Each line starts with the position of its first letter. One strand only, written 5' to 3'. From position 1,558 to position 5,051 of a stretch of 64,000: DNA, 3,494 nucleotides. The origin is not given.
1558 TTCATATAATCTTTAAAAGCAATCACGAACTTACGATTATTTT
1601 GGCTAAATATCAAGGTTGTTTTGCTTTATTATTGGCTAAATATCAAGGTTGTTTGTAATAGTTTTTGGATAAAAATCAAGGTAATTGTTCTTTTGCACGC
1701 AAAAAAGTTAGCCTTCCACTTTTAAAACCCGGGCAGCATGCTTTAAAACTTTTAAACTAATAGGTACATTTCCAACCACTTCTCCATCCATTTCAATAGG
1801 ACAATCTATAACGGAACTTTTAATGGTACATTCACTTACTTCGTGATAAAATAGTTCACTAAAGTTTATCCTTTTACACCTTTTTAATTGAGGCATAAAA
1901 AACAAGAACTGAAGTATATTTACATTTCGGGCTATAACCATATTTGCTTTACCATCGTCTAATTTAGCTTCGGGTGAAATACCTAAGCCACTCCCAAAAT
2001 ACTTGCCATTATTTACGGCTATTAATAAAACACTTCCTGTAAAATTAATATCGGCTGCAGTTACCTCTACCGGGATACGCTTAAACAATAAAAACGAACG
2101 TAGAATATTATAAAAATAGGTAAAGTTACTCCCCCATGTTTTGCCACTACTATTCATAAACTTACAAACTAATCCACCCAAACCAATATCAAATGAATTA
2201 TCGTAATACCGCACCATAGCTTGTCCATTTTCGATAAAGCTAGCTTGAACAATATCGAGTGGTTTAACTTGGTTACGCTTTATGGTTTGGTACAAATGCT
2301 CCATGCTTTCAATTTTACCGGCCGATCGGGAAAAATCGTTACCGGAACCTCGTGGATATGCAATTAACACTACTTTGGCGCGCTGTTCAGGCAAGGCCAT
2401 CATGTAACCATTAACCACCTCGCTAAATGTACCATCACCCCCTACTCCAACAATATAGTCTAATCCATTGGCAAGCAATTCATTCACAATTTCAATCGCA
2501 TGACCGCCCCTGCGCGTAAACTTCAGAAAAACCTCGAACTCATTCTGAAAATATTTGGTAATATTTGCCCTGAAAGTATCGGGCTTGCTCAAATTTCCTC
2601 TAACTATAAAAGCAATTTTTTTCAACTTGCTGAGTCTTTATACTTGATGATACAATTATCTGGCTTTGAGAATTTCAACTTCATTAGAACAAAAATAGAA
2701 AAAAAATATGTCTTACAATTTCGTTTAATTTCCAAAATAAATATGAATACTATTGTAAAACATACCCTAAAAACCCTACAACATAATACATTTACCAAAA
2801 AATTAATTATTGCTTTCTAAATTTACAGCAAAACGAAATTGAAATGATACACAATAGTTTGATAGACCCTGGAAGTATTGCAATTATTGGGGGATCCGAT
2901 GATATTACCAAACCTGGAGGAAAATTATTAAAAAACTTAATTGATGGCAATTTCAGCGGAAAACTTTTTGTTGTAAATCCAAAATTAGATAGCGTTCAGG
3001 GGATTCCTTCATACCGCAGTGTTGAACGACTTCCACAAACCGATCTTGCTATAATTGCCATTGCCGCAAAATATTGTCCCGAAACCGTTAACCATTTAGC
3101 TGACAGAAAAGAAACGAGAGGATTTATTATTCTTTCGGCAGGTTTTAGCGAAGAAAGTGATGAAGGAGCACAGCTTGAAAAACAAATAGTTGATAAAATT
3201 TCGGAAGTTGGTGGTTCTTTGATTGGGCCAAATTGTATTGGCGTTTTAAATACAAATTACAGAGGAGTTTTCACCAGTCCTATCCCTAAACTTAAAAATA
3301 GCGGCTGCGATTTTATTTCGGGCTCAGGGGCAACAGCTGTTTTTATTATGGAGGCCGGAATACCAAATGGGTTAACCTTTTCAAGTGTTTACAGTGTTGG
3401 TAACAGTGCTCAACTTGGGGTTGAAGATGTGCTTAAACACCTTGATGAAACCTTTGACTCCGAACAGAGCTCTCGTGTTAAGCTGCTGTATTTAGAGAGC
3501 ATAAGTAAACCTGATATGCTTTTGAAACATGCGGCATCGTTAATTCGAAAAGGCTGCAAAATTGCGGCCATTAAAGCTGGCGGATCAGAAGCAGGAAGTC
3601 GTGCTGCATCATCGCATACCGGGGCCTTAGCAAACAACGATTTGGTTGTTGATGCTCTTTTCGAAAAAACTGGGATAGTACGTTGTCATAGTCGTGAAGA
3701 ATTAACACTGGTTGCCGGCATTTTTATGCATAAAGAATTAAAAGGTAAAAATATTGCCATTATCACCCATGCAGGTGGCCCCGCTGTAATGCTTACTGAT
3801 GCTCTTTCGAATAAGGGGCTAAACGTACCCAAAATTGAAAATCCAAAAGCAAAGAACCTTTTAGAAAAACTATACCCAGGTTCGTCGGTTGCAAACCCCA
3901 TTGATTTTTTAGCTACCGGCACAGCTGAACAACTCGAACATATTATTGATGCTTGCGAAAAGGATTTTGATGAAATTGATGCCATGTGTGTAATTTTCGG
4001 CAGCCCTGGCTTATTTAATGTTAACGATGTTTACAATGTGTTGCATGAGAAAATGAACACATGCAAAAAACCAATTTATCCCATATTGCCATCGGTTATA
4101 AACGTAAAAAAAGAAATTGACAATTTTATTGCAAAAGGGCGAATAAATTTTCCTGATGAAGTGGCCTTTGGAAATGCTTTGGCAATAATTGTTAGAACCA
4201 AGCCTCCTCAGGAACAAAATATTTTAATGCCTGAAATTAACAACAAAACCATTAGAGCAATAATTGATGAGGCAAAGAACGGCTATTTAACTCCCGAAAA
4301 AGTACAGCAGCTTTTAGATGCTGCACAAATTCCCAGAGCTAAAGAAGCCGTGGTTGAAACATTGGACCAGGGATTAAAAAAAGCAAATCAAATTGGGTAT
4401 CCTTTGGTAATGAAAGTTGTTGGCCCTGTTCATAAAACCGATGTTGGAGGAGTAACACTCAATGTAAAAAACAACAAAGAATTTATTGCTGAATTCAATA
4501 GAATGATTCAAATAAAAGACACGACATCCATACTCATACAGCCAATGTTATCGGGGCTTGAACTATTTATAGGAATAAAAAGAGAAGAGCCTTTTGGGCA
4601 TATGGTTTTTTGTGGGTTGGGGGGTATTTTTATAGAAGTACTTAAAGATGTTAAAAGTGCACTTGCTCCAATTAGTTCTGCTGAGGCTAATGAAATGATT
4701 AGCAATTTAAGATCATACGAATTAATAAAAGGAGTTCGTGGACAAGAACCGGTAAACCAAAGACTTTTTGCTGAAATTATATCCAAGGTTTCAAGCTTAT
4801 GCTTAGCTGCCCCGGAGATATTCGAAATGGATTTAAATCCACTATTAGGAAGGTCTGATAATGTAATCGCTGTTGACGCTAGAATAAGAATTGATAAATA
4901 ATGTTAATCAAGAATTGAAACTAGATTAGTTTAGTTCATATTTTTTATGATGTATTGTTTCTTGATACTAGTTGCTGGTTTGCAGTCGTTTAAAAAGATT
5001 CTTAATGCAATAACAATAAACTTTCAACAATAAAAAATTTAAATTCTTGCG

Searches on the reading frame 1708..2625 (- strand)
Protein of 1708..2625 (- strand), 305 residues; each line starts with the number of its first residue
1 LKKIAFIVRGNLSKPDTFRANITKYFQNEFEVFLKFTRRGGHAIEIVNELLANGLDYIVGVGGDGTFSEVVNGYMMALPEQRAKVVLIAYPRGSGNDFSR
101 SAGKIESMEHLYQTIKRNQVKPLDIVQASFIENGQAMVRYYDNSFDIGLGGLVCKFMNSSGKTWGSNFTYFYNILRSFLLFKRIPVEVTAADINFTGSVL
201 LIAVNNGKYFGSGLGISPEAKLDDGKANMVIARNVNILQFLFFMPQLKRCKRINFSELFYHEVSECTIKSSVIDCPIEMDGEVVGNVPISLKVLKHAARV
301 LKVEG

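Call 12: search_protein_families(library=ncbifam, proteins=[window:1708-2625:-])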
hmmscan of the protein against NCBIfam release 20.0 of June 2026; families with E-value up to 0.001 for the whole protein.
window:1708-2625:- (305 aa): 10 families
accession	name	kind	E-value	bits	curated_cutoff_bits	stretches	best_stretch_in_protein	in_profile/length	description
TIGR00147.1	TIGR00147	subfamily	3.6e-33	114.8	118.65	1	11-300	14-292/296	YegS/Rv2252/BmrU family lipid kinase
NF009603.0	PRK13055.1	subfamily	1e-27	97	342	1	39-299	44-296/335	diacylglycerol kinase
NF009604.0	PRK13057.1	equivalog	7.8e-26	90.7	274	1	25-301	33-293/302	lipid kinase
NF009874.0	PRK13337.1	equivalog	2.2e-25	89.2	385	1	24-301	28-292/305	diacylglycerol kinase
NF009602.0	PRK13054.1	equivalog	8.9e-25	87.4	284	1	2-299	4-289/301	lipid kinase YegS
TIGR03702.1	lip_kinase_YegS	equivalog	1.5e-22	80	387.45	1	5-300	3-286/295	lipid kinase YegS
NF009605.0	PRK13059.1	equivalog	2.4e-22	79.3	313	1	26-303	28-292/295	putative lipid kinase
NF008882.0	PRK11914.1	equivalog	4.2e-14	52.4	302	1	22-302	32-302/306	diacylglycerol kinase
NF002033.0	PRK00861.1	subfamily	6.5e-12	44.7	293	1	19-301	31-303/328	putative lipid kinase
NF009025.0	PRK12361.1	equivalog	0.00022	19.5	505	1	17-72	259-314/546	hypothetical protein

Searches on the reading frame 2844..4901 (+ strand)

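Call 12: search_protein_families(library=ncbifam, proteins=[window:2844-4901:+])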
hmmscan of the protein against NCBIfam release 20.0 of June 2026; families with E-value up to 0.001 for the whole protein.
window:2844-4901:+ (685 aa): 7 families
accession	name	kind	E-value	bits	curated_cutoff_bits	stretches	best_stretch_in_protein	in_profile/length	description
NF045494.1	AcCoALig_Archglob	equivalog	9.1e-108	361.4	1200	2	5-435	220-644/665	acetate--CoA ligase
NF045493.1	HydDutCoALig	equivalog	1.3e-103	348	1300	1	4-681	4-696/698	4-hydroxybutyrate--CoA ligase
TIGR02717.1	AcCoA-syn-alpha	equivalog_domain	1.1e-91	307.8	567.15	1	5-419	3-410/447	acetate--CoA ligase alpha subunit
NF045492.1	HydPropCoALig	equivalog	6.3e-83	279.3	1300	2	6-383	251-627/700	3-hydroxypropionate--CoA ligase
TIGR02068.2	cya_phycin_syn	equivalog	3.4e-07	28.7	850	1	485-571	215-296/862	cyanophycin synthetase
NF010623.0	PRK14016.1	subfamily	1.2e-05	23.7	877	1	487-572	218-298/871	cyanophycin synthetase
NF003671.0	PRK05294.1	equivalog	0.00023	18.9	599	1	485-570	668-749/1058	carbamoyl-phosphate synthase large subunit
